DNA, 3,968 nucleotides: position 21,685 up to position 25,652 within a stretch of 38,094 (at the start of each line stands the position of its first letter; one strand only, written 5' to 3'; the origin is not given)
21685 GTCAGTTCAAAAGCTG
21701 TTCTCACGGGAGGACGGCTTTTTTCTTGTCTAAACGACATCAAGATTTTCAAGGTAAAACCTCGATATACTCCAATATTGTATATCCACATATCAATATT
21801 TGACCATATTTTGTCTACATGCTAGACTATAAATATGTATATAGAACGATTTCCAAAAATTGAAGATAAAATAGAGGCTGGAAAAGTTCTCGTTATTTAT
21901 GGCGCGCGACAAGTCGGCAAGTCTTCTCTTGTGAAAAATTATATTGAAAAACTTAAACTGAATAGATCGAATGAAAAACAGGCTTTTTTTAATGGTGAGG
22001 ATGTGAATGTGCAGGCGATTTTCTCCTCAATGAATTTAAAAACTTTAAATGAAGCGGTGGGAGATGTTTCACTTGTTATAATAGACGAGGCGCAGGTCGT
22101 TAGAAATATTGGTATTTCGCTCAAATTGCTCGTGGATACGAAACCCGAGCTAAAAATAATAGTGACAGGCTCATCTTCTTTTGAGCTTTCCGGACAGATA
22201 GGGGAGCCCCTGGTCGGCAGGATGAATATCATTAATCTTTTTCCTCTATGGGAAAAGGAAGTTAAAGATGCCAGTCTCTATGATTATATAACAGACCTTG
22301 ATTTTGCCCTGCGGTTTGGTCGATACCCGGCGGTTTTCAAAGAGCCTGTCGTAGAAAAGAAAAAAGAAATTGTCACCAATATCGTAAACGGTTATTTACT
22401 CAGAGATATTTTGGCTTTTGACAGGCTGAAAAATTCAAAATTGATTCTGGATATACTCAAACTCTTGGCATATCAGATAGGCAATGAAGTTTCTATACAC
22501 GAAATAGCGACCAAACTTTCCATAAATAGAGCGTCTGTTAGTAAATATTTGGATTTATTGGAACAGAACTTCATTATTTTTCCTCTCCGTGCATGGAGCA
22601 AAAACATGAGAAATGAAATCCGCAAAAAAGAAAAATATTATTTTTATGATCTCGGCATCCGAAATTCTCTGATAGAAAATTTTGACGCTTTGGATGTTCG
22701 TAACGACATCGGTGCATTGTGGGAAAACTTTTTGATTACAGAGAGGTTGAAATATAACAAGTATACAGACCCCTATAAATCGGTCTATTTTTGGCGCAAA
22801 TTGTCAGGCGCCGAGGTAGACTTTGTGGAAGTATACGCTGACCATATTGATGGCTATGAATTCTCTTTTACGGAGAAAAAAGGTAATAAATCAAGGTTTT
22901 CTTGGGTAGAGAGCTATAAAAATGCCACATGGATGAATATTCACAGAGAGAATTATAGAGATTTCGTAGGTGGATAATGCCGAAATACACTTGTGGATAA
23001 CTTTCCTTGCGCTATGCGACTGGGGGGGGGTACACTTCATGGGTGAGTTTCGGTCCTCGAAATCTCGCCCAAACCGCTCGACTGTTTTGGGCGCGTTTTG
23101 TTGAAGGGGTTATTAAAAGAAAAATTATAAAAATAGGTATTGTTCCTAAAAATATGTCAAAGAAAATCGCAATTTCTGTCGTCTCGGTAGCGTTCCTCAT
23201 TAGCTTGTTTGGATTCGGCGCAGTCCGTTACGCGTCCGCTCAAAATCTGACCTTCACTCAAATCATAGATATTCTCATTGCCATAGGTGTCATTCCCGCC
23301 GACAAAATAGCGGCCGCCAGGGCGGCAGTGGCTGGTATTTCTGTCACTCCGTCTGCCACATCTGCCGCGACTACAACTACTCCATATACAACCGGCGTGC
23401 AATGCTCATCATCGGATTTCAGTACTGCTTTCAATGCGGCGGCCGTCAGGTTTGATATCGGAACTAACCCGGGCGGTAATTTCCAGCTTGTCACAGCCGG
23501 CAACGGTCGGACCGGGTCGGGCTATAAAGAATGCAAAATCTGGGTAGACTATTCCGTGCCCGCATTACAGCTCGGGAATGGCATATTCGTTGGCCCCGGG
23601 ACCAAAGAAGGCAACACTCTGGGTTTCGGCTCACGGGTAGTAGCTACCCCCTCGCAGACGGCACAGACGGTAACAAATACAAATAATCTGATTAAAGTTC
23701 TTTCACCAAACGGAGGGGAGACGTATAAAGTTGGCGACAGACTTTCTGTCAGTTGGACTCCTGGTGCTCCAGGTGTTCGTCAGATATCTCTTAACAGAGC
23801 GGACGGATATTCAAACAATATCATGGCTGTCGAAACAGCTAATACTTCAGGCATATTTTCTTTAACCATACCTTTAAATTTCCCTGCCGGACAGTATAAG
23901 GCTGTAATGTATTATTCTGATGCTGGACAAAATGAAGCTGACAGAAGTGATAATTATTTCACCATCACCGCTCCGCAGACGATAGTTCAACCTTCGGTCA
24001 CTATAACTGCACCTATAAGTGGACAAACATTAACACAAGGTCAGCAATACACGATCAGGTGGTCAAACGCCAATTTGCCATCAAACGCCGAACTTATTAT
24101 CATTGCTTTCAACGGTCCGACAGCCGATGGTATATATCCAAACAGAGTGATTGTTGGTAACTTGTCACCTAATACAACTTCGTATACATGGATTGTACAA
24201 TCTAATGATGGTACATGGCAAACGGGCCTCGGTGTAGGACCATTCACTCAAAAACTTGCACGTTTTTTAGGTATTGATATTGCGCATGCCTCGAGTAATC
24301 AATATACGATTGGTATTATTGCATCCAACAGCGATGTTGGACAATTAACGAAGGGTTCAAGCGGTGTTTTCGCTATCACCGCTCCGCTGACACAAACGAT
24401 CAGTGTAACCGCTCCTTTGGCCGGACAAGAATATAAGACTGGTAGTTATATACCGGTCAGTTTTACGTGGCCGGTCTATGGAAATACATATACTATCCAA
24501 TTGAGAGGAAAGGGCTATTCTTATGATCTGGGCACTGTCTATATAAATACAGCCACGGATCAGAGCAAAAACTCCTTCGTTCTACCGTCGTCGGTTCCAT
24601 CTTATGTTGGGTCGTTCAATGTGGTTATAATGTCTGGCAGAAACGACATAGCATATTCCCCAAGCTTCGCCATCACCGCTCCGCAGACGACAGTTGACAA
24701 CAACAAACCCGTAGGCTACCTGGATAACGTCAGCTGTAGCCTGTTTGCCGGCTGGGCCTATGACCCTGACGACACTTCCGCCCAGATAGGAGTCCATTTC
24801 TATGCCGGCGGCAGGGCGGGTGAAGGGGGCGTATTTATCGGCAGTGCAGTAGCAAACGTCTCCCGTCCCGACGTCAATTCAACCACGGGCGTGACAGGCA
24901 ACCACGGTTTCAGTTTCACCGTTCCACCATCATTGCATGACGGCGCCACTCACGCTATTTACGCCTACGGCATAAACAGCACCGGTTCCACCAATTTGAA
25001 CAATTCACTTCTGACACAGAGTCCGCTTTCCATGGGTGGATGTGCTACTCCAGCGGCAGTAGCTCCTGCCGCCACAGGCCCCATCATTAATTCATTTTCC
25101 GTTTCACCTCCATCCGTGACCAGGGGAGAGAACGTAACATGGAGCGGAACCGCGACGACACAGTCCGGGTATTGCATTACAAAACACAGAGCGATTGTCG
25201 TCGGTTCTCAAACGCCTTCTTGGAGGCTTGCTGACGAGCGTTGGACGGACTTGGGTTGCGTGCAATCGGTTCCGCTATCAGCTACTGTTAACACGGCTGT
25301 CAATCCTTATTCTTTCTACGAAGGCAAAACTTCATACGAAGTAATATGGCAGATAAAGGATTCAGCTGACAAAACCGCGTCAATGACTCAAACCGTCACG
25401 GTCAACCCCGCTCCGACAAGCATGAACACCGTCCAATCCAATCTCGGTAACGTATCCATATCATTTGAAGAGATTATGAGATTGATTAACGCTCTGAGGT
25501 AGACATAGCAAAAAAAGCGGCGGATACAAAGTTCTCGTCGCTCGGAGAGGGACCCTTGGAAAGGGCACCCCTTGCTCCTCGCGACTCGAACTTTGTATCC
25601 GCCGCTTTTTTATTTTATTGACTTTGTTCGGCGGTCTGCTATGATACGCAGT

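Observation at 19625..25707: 6-kb accessory island splits fusA from tuf inside the str operon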

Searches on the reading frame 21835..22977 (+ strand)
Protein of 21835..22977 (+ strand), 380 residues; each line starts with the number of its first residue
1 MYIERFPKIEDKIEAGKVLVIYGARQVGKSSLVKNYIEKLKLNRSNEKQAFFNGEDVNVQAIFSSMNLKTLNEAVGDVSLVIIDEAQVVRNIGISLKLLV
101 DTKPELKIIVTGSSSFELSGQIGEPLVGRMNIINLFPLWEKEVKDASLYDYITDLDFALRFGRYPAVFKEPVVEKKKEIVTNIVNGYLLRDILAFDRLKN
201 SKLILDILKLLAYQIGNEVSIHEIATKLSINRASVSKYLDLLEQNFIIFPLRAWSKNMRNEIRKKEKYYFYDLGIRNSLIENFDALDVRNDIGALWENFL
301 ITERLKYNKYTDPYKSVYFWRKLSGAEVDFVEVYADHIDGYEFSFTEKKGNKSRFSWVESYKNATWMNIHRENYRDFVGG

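Call 5: search_protein_families(library=pfam, proteins=[window:21835-22977:+], max_evalue=0.1)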
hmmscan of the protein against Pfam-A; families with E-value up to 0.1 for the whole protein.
window:21835-22977:+ (380 aa): 15 families
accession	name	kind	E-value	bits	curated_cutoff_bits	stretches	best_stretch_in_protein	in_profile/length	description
PF13635.12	DUF4143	-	7.8e-36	123.7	28.1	1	190-335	2-149/160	Domain of unknown function (DUF4143)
PF13173.12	AAA_14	-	2e-26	92.9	27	1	17-142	3-127/129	AAA domain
PF08279.18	HTH_11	-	0.00016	21.9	25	1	205-246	3-43/55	HTH domain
PF01637.24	ATPase_2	-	0.0002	21.6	33.2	1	15-76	17-79/225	ATPase domain predominantly from Archaea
PF13401.12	AAA_22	-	0.00067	20.4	27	0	16-43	5-32/130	AAA domain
PF01047.28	MarR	-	0.0028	17.9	24.6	1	208-245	9-44/59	MarR family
PF11427.14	HTH_Tnp_Tc3_1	-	0.0042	17.3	21.1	1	218-239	20-41/50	Tc3 transposase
PF25201.1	nSTAND6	-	0.011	16.2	27.7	1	10-66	12-67/148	Novel STAND NTPase 6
PF12802.13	MarR_2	-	0.02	15.5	27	1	207-244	10-46/61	MarR family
PF01022.26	HTH_5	-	0.024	14.9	22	1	205-244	5-41/47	Bacterial regulatory protein, arsR family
PF09339.16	HTH_IclR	-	0.025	14.8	22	1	205-244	6-44/52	IclR helix-turn-helix domain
PF13191.12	AAA_16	-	0.039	14.9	32.6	1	16-43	24-51/167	AAA ATPase domain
PF13481.12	AAA_25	-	0.045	13.8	27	0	9-33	26-50/195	AAA domain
PF03193.22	RsgA_GTPase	-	0.09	13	30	0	6-45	97-135/174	RsgA GTPase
PF24883.2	NPHP3_N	-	0.097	13.3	24.8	0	15-58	21-64/164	Nephrocystin 3, N-terminal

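Call 6: search_protein_families(library=ncbifam, proteins=[window:21835-22977:+], max_evalue=0.1)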
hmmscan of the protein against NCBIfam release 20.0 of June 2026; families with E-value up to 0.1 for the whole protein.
window:21835-22977:+ (380 aa): 4 families
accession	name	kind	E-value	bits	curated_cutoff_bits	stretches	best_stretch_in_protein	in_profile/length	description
NF053606.1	Sta1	subfamily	0.0073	16.4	80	1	206-272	24-82/100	Sta1 family transcriptional regulator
NF033788.1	HTH_metalloreg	subfamily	0.0095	15.7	55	1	205-245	14-52/77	metalloregulator ArsR/SmtB family transcription factor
NF033789.1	repress_SdpR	subfamily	0.013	15.4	100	1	206-249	12-52/79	autorepressor SdpR family transcription factor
NF051891.1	TransRegFurHelico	equivalog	0.017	15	200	1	176-267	3-96/148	ferric iron uptake transcriptional regulator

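Call 13: find_encoding_contigs(protein=window:21835-22977:+, flank=10000, max_places=6)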
Protein window:21835-22977:+ (380 aa): 1 contig read that carries it; 1 place shown.
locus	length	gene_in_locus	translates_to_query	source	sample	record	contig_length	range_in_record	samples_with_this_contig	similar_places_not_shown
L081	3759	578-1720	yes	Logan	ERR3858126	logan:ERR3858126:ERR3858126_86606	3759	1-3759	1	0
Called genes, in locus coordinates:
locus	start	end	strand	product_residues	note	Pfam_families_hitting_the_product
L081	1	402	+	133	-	?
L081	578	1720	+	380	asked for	PF13173:AAA_14, PF13635:DUF4143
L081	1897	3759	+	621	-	?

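Call 43: search_protein_families(library=padloc, proteins=[window:21835-22977:+], max_evalue=0.01)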
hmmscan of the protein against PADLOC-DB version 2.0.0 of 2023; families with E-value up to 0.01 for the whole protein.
window:21835-22977:+ (380 aa): 10 families
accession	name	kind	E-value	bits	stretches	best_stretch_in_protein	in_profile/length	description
PDLC04789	PDC-S01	-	1e-126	421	1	7-378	8-373/375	-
PDLC04790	PDC-S01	-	9.5e-51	170.8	1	8-331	19-352/422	-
PDLC04787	PDC-S01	-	7.2e-47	158.2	1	7-336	18-348/412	-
PDLC04791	PDC-S01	-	4.1e-30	102.8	1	17-371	20-377/395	-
PDLC04788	PDC-S01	-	8.8e-25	85.5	2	17-139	20-146/448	-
PDLC04786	PDC-S01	-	7.2e-23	79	2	16-140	20-150/439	-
PDLC04792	PDC-S01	-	4e-12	43.5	1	15-139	18-147/452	-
PDLC04140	mad8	-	6.4e-05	20.6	1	6-136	17-121/314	mads_8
PDLC01438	Csa3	-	0.0032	15.5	1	197-272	144-200/305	"CAS-I,CAS-II,CAS-III,CAS-IV,CAS-V,CAS-VI; associated_signaling"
PDLC01866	CARF3--CARF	-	0.0034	15.4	1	201-248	138-183/207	-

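Call 44: search_protein_families(library=phrogs, proteins=[window:21835-22977:+], max_evalue=0.01)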
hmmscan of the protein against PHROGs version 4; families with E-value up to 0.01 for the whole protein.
window:21835-22977:+ (380 aa): 1 family
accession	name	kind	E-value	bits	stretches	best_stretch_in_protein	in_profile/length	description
phrog_6841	-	unknown function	0.00024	21.1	0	15-44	53-82/470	-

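Call 66: search_solved_structures(query=window:21835-22977:+, max_evalue=0.01)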
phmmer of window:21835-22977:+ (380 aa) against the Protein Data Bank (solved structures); distinct sequences matched with E-value up to 0.01: 1.
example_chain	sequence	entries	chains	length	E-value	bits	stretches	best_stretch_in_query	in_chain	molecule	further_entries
4r1h_A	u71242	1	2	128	0.0068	18.7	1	212-283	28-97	Lmo0741 protein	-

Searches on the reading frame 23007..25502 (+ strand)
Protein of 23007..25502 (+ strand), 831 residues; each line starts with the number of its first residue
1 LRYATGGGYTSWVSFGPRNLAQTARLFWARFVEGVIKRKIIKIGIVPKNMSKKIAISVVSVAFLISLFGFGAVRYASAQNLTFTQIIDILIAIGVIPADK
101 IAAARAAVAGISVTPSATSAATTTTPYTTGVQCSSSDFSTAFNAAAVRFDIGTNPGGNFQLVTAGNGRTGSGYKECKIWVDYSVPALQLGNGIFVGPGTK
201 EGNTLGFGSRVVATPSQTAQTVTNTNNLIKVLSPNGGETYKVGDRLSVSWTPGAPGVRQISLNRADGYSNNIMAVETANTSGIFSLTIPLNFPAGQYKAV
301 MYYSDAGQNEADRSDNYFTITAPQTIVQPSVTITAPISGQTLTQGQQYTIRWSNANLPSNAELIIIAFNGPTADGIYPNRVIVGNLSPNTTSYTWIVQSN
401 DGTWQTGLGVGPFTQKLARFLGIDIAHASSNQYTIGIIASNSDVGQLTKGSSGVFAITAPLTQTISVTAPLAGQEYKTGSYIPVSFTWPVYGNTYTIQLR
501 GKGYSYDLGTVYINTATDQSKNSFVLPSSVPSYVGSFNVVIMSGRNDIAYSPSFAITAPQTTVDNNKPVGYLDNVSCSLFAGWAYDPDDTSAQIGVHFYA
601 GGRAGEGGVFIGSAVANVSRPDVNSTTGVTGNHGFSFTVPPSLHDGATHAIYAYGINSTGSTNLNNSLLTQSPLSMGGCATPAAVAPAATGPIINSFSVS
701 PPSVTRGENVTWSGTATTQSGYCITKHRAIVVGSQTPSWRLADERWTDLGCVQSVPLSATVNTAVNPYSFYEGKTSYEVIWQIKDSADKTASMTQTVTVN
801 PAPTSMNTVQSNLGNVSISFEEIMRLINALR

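Call 5: search_protein_families(library=pfam, proteins=[window:23007-25502:+], max_evalue=0.1)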
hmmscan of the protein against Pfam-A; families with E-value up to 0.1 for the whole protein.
window:23007-25502:+ (831 aa): 1 family
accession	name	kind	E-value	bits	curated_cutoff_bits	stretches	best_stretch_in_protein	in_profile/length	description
PF10342.15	Kre9_KNH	-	3.6e-09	37.7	24.6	2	336-399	2-63/94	Kre9/KNH-like N-terminal Ig-like domain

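Call 6: search_protein_families(library=ncbifam, proteins=[window:23007-25502:+], max_evalue=0.1)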
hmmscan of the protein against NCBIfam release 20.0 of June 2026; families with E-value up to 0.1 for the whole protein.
window:23007-25502:+ (831 aa): 0 families

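Call 16: find_homologous_proteins(query=window:23154-25502:+, max_evalue=0.001)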
Query window:23154-25502:+ (782 aa): 23 proteins with E <= 0.001 among 8000 candidates.
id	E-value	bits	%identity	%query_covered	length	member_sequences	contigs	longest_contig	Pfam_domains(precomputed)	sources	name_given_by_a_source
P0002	0.0e+0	1729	100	100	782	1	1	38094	PF10342.16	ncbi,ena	ncbi:MAG: hypothetical protein AAB450_01020 [Patescibacteria group bacterium]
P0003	8.1e-37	145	59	16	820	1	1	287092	PF10342.16,PF01471.24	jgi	jgi:peptidoglycan hydrolase-like protein with peptidoglycan-binding domain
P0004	1.1e-29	121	42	20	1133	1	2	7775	PF10342.16,PF01471.24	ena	-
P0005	7.6e-28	115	53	12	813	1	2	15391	PF00404.25,PF10342.16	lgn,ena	-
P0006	1.9e-26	111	36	22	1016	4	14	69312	PF10342.16,PF18998.7,PF14610.13,PF01471.24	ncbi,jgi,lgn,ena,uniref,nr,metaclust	ncbi:MAG: hypothetical protein A2528_01130 [Candidatus Staskawiczbacteria bacterium RIFOXYD2_FULL_37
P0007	2.5e-25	107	34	22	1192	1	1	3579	PF17957.8,PF10342.16,PF24316.2,PF21471.4,PF03174.20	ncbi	ncbi:MAG: Ser-Thr-rich GPI-anchored membrane family protein, partial [Candidatus Latescibacterota ba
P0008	4.6e-24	103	32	21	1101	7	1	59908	PF10342.16,PF21471.4,PF02012.27,PF03174.20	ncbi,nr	ncbi:MAG: hypothetical protein M1495_23445 [Bacteroidetes bacterium]|nr:hypothetical protein [Bacter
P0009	3.0e-22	97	28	35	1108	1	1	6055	PF10342.16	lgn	-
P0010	2.5e-19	87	27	33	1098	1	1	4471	PF10342.16,PF19119.6,PF21471.4,PF02012.27,PF03174.20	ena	-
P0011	4.5e-15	73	32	19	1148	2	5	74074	PF10342.16,PF18911.7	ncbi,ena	-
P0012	9.6e-13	65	26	32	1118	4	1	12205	PF10342.16,PF21471.4,PF03174.20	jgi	jgi:hypothetical protein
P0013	6.0e-11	59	32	22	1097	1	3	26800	PF10342.16,PF01471.24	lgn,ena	-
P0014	5.4e-10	56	35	21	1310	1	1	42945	PF10342.16,PF09430.17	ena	-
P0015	5.7e-10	56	31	24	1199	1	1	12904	PF17957.8,PF10342.16,PF21471.4,PF06739.18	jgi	jgi:hypothetical protein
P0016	2.4e-9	54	38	15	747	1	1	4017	PF10342.16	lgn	-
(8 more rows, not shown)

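Call 43: search_protein_families(library=padloc, proteins=[window:23154-25502:+], max_evalue=0.01)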
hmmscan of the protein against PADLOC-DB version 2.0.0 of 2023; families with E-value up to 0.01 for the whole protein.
window:23154-25502:+ (782 aa): 0 families

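Call 44: search_protein_families(library=phrogs, proteins=[window:23154-25502:+], max_evalue=0.01)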
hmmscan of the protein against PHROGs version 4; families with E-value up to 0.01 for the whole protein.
window:23154-25502:+ (782 aa): 0 families

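Call 67: search_solved_structures(query=window:23154-25502:+, max_evalue=0.01)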
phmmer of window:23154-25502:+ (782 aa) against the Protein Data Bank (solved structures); distinct sequences matched with E-value up to 0.01: 0.
